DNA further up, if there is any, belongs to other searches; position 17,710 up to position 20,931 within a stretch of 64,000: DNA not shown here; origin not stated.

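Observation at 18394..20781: Exactly 21 short RCC1-like blades in two different proteins (3 x 7?), and four RCC1-like proteins in one 64-kb window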

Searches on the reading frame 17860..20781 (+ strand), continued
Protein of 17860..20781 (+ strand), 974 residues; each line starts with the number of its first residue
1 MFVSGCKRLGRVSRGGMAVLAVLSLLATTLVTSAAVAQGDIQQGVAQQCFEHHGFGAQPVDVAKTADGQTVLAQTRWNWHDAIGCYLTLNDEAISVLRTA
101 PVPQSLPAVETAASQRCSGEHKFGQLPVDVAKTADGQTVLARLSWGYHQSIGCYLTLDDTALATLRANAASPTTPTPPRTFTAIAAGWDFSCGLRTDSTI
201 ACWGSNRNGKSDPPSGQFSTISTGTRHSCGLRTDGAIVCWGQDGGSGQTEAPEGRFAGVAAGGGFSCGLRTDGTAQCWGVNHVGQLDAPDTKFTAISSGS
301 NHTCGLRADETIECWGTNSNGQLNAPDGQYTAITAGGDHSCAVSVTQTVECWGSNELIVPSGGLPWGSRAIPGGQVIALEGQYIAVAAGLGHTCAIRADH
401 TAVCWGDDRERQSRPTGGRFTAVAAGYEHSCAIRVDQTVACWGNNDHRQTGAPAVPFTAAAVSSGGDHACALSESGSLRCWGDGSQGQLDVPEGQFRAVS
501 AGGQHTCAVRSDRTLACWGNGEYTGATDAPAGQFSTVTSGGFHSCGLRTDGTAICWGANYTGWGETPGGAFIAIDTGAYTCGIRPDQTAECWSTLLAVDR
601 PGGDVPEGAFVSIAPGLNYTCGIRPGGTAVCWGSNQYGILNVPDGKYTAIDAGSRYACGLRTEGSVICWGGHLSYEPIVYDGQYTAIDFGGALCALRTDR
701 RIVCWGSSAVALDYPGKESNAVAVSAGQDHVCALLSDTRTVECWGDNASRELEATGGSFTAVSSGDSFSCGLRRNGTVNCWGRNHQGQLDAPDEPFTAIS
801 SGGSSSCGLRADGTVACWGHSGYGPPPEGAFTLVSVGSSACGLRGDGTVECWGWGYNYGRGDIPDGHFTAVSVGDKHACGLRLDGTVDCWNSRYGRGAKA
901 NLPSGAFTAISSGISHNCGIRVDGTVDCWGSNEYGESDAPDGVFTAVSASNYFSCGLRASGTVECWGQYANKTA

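Call 34: find_related_loci(query=window:17860-20781:+, collection=genome_contigs, flank=6000)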
Query window:17860-20781:+ (974 aa) in genome_contigs; peptide patterns used: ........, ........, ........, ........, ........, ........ (x = any residue, [..] = any of these).
48 stretches matched a pattern; 23 encode a relative of the query (tblastn E <= 1e-3); 22 distinct loci.
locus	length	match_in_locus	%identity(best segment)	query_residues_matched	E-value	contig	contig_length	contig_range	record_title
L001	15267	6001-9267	37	173-972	9e-175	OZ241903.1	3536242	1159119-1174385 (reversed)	MAG: Candidatus Aldehydirespirator sp. isolate d351f403-e454-448a-b302-ab11d97c6c0f genome assembly, chromosome: 1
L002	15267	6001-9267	38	159-974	6e-173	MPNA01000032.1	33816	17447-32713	MAG: bacterium OM1 bin76 NODE_1981_length_33816_cov_17.4357_ID_3961, whole genome shotgun sequence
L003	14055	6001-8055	43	7-974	7e-172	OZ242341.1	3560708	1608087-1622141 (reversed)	MAG: Candidatus Poriferisocius sp. isolate 0ce05ba1-728e-4541-870e-a511d1e8f405 genome assembly, chromosome: 1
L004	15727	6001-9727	36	83-970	4e-142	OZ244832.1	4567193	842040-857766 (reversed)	MAG: Candidatus Aldehydirespirator sp. isolate 45bd059b-89eb-4db7-924e-096435c6defb genome assembly, chromosome: 1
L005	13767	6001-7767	43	2-971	2e-134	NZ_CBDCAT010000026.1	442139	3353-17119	MAG: Candidatus Poriferisocius sp. isolate 6a58050e-6236-4a06-828a-e3003a3fcb77 contig_26, whole genome shotgun sequence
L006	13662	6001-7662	43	177-969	8e-127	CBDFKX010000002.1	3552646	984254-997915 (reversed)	MAG: Candidatus Aldehydirespiratoraceae bacterium isolate 8d6ab3e8-b734-4a82-969c-709287334e5d genome assembly, contig:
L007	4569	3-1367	42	132-974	4e-113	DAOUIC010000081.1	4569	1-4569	MAG TPA_asm: Anaerolineales bacterium isolate S21_134 k103_1052536, whole genome shotgun sequence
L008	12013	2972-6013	43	174-974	1e-99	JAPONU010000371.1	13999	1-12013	MAG: bacterium isolate APA_bin_18 c_000000223020, whole genome shotgun sequence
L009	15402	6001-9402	39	156-974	3e-147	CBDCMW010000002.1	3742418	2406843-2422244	MAG: Candidatus Aldehydirespirator sp. isolate e2a2a1f8-459e-4046-a8a7-43a5ecbda485 genome assembly, contig: contig_2, w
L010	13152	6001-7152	42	172-974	8e-79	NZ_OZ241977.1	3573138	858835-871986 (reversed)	MAG: Candidatus Poriferisocius sp. isolate 487b4cec-4729-4ab4-8a52-7084cce3f8e8 chromosome 1, complete sequence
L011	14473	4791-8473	42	139-971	1e-119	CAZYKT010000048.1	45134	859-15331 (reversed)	MAG TPA_asm: uncultured Polyangiaceae bacterium isolate SRP192927_co6_558 genome assembly, contig: NODE_1209_length_4513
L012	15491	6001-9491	43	168-974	1e-118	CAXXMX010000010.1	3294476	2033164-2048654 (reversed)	MAG: Acidimicrobiales bacterium isolate 44abe02d-1df9-4c9d-ba21-8d9b13a2b451 genome assembly, contig: contig_10, whole g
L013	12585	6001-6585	52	171-967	5e-53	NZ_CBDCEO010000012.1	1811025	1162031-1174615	MAG: Candidatus Poriferisodalis sp. isolate aea9684f-d56c-4337-aaed-9a8a14d8382b contig_12, whole genome shotgun sequenc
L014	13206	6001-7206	37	174-974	2e-51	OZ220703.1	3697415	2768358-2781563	MAG: Acidimicrobiales bacterium isolate 8adfe4d6-2910-4d5b-99a4-34b3ebb1dbab genome assembly, chromosome: 1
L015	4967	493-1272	37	108-968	1e-47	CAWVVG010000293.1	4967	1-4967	MAG TPA_asm: uncultured bacterium isolate ERR3589560_concoct_36 genome assembly, contig: ERZ7463206.17542, whole genome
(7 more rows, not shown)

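Call 39: find_encoding_contigs(protein=P0007, flank=10000, max_places=3)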
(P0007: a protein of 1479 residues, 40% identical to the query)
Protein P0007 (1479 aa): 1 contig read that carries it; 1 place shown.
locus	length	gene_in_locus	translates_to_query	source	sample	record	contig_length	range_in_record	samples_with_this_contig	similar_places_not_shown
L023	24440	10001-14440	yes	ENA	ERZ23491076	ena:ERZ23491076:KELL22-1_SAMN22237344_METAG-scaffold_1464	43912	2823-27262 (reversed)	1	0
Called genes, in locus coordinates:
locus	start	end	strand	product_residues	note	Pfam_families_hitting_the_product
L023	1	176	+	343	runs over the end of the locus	PF01380:SIS (weak), PF10432:bact-PGI_C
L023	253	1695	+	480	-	PF05221:AdoHcyase, PF00670:AdoHcyase_NAD, PF02826:2-Hacid_dh_C, PF07991:KARI_N (weak)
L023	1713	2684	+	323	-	PF01008:IF-2B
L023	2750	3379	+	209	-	PF00156:Pribosyltran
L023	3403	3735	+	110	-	PF02482:Ribosomal_S30AE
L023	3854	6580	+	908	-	PF07517:SecA_DEAD, PF01043:SecA_PP_bind, PF21090:P-loop_SecA, PF07516:SecA_SW, PF02810:SEC-C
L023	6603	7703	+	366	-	PF03462:PCRF, PF00472:RF-1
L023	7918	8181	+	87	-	PF02604:PhdYeFM_antitox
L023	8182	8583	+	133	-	PF01850:PIN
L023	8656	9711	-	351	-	PF13173:AAA_14, PF13635:DUF4143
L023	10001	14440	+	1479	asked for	PF25390:WD40_RLD, PF13540:RCC1_2, PF25390:WD40_RLD, PF13540:RCC1_2, PF25390:WD40_RLD, PF13540:RCC1_2, PF25390:WD40_RLD, PF13540:RCC1_2, +1 more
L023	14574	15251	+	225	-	PF13191:AAA_16 (weak), PF00005:ABC_tran, PF13304:AAA_21 (faint)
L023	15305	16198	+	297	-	PF18075:FtsX_ECD, PF02687:FtsX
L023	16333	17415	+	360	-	PF08240:ADH_N, PF16912:Glu_dehyd_C (weak), PF00107:ADH_zinc_N, PF13602:ADH_zinc_N_2 (weak)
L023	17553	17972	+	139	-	-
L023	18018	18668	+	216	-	PF01135:PCMT, PF13649:Methyltransf_25 (weak)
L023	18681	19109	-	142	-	PF02834:LigT_PEase (faint), PF13563:2_5_RNA_ligase2 (weak)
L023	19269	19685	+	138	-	PF14464:Prok-JAB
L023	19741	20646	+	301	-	PF00291:PALP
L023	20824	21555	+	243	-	PF01138:RNase_PH, PF03725:RNase_PH_C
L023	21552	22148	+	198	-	PF01725:Ham1p_like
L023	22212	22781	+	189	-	PF07883:Cupin_2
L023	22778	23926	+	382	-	PF06742:DUF1214 (faint)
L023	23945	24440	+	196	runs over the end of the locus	PF00574:CLP_protease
